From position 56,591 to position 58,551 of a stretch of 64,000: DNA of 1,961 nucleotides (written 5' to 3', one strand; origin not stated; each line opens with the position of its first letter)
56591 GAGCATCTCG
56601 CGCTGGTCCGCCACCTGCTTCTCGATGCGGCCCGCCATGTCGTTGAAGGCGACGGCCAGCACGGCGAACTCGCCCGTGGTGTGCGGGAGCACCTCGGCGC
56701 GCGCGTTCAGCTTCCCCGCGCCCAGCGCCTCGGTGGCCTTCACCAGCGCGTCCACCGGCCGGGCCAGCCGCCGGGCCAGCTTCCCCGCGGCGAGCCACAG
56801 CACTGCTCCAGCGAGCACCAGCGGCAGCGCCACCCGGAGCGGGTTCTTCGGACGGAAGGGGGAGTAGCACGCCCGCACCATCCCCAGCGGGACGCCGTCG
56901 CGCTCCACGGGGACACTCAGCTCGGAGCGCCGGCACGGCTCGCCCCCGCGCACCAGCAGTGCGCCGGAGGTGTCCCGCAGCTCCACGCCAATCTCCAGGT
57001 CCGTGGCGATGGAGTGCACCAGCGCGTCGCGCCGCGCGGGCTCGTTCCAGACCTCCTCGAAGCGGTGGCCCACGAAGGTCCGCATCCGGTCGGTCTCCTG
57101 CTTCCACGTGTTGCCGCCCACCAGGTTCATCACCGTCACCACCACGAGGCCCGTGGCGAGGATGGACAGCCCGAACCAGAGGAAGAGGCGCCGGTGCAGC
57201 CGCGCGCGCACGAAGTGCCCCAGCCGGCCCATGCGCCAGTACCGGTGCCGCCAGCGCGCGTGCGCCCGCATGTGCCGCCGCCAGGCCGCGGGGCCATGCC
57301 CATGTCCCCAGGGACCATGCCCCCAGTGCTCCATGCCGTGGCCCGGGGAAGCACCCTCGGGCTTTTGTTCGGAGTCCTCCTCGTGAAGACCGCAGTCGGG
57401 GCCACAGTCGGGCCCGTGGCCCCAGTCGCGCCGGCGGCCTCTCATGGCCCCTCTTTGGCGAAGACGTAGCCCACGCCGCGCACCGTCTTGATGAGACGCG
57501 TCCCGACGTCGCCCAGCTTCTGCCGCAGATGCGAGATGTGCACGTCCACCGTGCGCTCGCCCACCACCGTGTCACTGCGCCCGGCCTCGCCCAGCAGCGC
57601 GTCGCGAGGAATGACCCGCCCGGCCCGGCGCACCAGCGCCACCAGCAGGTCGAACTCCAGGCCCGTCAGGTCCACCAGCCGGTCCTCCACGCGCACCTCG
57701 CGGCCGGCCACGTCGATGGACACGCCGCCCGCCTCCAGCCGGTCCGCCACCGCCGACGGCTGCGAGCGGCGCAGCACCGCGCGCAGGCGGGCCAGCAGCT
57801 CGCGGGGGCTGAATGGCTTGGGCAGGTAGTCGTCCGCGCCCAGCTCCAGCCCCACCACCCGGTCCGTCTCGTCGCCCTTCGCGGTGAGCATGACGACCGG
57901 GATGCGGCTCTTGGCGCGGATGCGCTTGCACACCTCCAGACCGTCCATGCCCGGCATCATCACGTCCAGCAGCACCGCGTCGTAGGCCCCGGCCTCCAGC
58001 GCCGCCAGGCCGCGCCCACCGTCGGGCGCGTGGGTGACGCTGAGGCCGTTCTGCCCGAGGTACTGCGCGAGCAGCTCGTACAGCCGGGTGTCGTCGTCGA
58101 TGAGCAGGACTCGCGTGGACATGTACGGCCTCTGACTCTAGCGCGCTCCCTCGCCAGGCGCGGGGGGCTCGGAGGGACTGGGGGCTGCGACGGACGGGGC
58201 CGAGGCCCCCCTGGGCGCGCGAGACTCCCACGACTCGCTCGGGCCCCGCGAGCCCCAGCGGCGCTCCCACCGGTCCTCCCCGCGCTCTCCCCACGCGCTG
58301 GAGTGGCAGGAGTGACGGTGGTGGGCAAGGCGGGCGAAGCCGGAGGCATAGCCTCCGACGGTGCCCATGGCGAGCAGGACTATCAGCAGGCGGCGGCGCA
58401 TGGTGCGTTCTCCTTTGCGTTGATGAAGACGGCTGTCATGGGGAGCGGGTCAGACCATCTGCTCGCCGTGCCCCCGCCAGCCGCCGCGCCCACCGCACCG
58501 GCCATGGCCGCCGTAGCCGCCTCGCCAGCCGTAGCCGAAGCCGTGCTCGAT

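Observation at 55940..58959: Envelope-stress or metal-sensing module: His-rich CpxP-like protein, small His-rich secreted protein, OmpR-type regulator, and a kinase with a His/Trp/Gly-rich cytoplasmic N-extension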

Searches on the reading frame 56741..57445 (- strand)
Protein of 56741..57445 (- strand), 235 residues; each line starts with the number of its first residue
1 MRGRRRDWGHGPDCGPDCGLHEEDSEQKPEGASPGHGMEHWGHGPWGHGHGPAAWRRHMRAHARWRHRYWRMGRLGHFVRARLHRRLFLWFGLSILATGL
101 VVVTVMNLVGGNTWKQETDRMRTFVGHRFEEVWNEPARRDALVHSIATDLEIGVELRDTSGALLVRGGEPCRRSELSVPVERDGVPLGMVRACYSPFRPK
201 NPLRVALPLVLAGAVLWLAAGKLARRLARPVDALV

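Call 59: predict_structure(alignment_id=A3)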
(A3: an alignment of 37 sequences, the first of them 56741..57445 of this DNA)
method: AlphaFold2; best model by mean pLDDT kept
length: 235 residues; sequences in the alignment: 37
mean_pLDDT: 76.2   pTM: 0.51
mean pLDDT of the five models: 76.2, 74.7, 74.4, 74.0, 73.7
residues with pLDDT >= 90: 77; 70-90: 77; 50-70: 35; < 50: 46
segments of 3 or more residues with pLDDT < 50: 1-15, 18-29, 31-33, 35-50
pLDDT, mean of each block of 10 residues (from residue 1): 45 48 45 46 46 76 74 60 83 87 81 87 96 98 96 96 96 94 98 74 74 85 77 62
secondary structure, 60 per line:
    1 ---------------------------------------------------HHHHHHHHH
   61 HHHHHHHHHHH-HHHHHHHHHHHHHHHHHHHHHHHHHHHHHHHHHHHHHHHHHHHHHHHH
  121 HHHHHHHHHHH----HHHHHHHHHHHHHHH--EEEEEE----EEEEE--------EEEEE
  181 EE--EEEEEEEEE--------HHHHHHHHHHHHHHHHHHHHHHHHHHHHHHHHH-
elements in order: H52-71 H73-131 H136-150 E153-158 E163-167 E176-182 E185-193 H202-234
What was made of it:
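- On Class I (HisKA) transmembrane sensor kinases: The AF2 model shows two long membrane helices around an alpha/beta domain (call 59).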

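Call 63: fold_search(model_id=the predicted structure, library=pdb)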
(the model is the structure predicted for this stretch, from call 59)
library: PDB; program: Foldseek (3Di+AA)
matches with E <= 10: 409; with E <= 0.001: 0
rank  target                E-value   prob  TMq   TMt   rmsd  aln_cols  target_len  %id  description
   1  4u64                  1.1e-02  1.00  0.29  0.48   6.6       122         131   12  Structure of the periplasmic output domain of the Legionella pneumophila LapD ortholog CdgS9 in the apo state (released 2014-08-13)
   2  3cwf_A                1.2e-02  1.00  0.27  0.54   6.0       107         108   11  Crystal structure of PAS domain of two-component sensor histidine kinase (released 2008-05-06)
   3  3cwf_B                1.3e-02  1.00  0.23  0.46   7.1       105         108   11  Crystal structure of PAS domain of two-component sensor histidine kinase (released 2008-05-06)
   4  4ywz_A                3.2e-02  1.00  0.30  0.46   5.4       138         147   11  Crystal structure of the extracellular receptor domain of the essential sensor kinase WalK from Staphylococcus aureus (released 2016-03-30)
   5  4bmw                  6.6e-02  0.96  0.20  0.30   4.5       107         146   17  Crystal structure of the Streptomyces reticuli HbpS E78D, E81D double mutant (released 2013-09-25)
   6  8c7t_C                6.6e-02  0.75  0.22  0.27  20.9       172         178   10  Unliganded transcriptional pleiotropic repressor CodY from Enterococcus faecalis (released 2023-06-28)
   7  4qpr                  6.6e-02  0.47  0.18  0.26  19.2       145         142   15  CRYSTAL STRUCTURE OF GAF DOMAIN of POTASSIUM SENSOR HISTIDINE KINASE KDPD FROM ESCHERICHIA COLI (released 2015-09-02)
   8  5ku5_C                7.0e-02  0.85  0.25  0.35   8.1       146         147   14  Crystal Structure of CusS Sensor Domain with Silver Bound (released 2016-09-14)
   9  5ku5_D                7.5e-02  0.94  0.25  0.37   5.7       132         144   14  Crystal Structure of CusS Sensor Domain with Silver Bound (released 2016-09-14)
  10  5ku5_A                8.5e-02  0.84  0.25  0.36   6.6       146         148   14  Crystal Structure of CusS Sensor Domain with Silver Bound (released 2016-09-14)
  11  6py5                  8.5e-02  0.69  0.19  0.20   8.6       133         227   14  Crystal structure of ligand-binding domain of Pseudomonas fluorescens chemoreceptor CtaA in complex with L-serine (released 2020-03-18)
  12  6q0g                  9.1e-02  0.96  0.26  0.28   5.4       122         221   15  Crystal structure of ligand-binding domain of Pseudomonas fluorescens chemoreceptor CtaA in complex with L-proline (released 2020-03-18)
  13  3fpv_A                9.1e-02  0.95  0.21  0.32   4.4       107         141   16  Crystal Structure of HbpS (released 2009-01-20)
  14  4y2f                  9.1e-02  0.41  0.18  0.26  19.7       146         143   16  CRYSTAL STRUCTURE OF NATIVE GAF DOMAIN of POTASSIUM SENSOR HISTIDINE KINASE KDPD FROM ESCHERICHIA COLI (released 2016-05-25)
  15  5wvn                  1.0e-01  0.94  0.24  0.13   6.6       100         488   11  Crystal structure of MBS-BaeS fusion protein (released 2018-01-03)
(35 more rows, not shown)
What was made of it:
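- Closest known: Heavy-metal two-component systems CusRS, CopRS and CzcRS. Same: The CusS sensor domain is among the fold matches (call 63).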

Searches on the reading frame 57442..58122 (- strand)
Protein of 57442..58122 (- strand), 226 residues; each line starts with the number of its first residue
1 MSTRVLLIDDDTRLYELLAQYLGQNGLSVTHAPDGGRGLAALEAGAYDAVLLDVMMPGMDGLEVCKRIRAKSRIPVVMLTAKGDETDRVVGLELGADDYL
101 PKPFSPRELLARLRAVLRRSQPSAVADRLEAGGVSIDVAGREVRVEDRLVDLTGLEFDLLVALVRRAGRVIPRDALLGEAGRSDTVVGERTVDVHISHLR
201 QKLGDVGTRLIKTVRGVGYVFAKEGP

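Call 5: search_protein_families(library=pfam, proteins=[window:57442-58122:-], max_evalue=0.01)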
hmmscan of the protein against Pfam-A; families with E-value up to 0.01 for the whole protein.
window:57442-58122:- (226 aa): 3 families
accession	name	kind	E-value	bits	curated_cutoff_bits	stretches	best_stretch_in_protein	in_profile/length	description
PF00072.30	Response_reg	-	1.8e-31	109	30.2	1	5-113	1-110/111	Response regulator receiver domain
PF00486.34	Trans_reg_C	-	4.6e-22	78.3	26.2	1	150-221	4-77/77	Transcriptional regulatory protein, C terminal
PF21695.3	GlnR_1st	-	0.0003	21.1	27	1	40-115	35-109/111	Transcription regulator GlnR, N-terminal domain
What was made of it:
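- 57442..58122 (-): Gene 3: a 226-aa OmpR/PhoB-family response regulator (receiver domain plus winged helix). Response_reg E 2e-31 and Trans_reg_C E 5e-22 (call 5).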

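Call 6: search_protein_families(library=ncbifam, proteins=[window:57442-58122:-], max_evalue=0.01)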
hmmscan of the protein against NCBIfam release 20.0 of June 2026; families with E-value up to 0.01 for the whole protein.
window:57442-58122:- (226 aa): 103 families (the best 25 are shown)
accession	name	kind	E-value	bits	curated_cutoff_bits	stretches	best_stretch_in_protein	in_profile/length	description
NF040689.1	MtrAB_MtrA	equivalog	1.8e-63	213.8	300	1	5-219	1-216/219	MtrAB system response regulator MtrA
TIGR02154.1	PhoB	equivalog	9.1e-63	211.6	296.2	1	1-221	1-225/226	phosphate regulon transcriptional regulator PhoB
NF007005.1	PRK09468.1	equivalog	1.8e-60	204.3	331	1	3-225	4-235/237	osmolarity response regulator transcription factor OmpR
NF045944.1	ResRegRpaBCyano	equivalog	2.1e-59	200.7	330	1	6-222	1-228/229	response regulator transcription factor RpaB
NF008296.0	PRK11083.1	equivalog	1.1e-58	198.3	273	1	3-222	4-226/228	two-component system response regulator CreB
NF007982.1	PRK10710.1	equivalog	5.2e-56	189.8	380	1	3-221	8-227/235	envelope stress response regulator BaeR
NF053854.1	RespRegPhoBBctds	equivalog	2e-55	187.6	270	1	5-221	1-224/225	two-component system response regulator PhoB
TIGR01387.1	cztR_silR_copR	subfamily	1.7e-53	181.5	279.2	1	5-221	1-218/218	heavy metal response regulator transcription factor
NF041733.1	resp_reg_CseB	equivalog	7.3e-53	179.3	350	1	4-221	2-226/228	two-component system response regulator CseB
NF008199.0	PRK10955.1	equivalog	1.2e-52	179.2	341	1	4-221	3-228/232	envelope stress response regulator transcription factor CpxR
NF033117.2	vanR_ACDEGLN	exception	1.7e-50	171.7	350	1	5-220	1-224/226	VanR-ABDEGLN family response regulator transcription factor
NF007546.0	PRK10161.1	equivalog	2.5e-50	171.2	471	1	1-222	1-226/229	phosphate response regulator transcription factor PhoB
NF040534.1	resp_reg_YycF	equivalog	9.1e-50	169.1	340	1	4-222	2-228/231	response regulator YycF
NF041209.1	resp_regPieR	equivalog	2.3e-47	161.6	450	1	4-222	2-228/231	two component system response regulator PieR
NF008567.0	PRK11517.1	equivalog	1.8e-46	158.3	353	1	4-222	2-219/223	response regulator transcription factor HprR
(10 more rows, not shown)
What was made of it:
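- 57442..58122 (-): All NCBIfam equivalogs (MtrA, PhoB, OmpR, CpxR, CopR...) score below their cut-offs (call 6).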

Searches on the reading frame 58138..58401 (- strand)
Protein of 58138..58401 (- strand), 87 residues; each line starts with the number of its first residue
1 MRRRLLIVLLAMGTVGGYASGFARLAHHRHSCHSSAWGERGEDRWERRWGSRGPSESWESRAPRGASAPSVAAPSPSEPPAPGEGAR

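Call 5: search_protein_families(library=pfam, proteins=[window:58138-58401:-], max_evalue=0.01)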
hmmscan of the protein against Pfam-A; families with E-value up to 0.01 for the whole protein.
window:58138-58401:- (87 aa): 0 families

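Call 6: search_protein_families(library=ncbifam, proteins=[window:58138-58401:-], max_evalue=0.01)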
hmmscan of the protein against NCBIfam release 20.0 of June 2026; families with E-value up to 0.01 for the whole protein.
window:58138-58401:- (87 aa): 0 families
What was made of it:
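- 58138..58401 (-): Gene 2: an 87-aa small protein. It has MRRR, a hydrophobic segment, a conserved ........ motif, then a juxtamembrane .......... motif and a variable Trp/Pro-rich tail. It is a signal peptide or N-in anchor with its C-terminus outside. No Pfam or NCBIfam hit (calls 5, 6).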
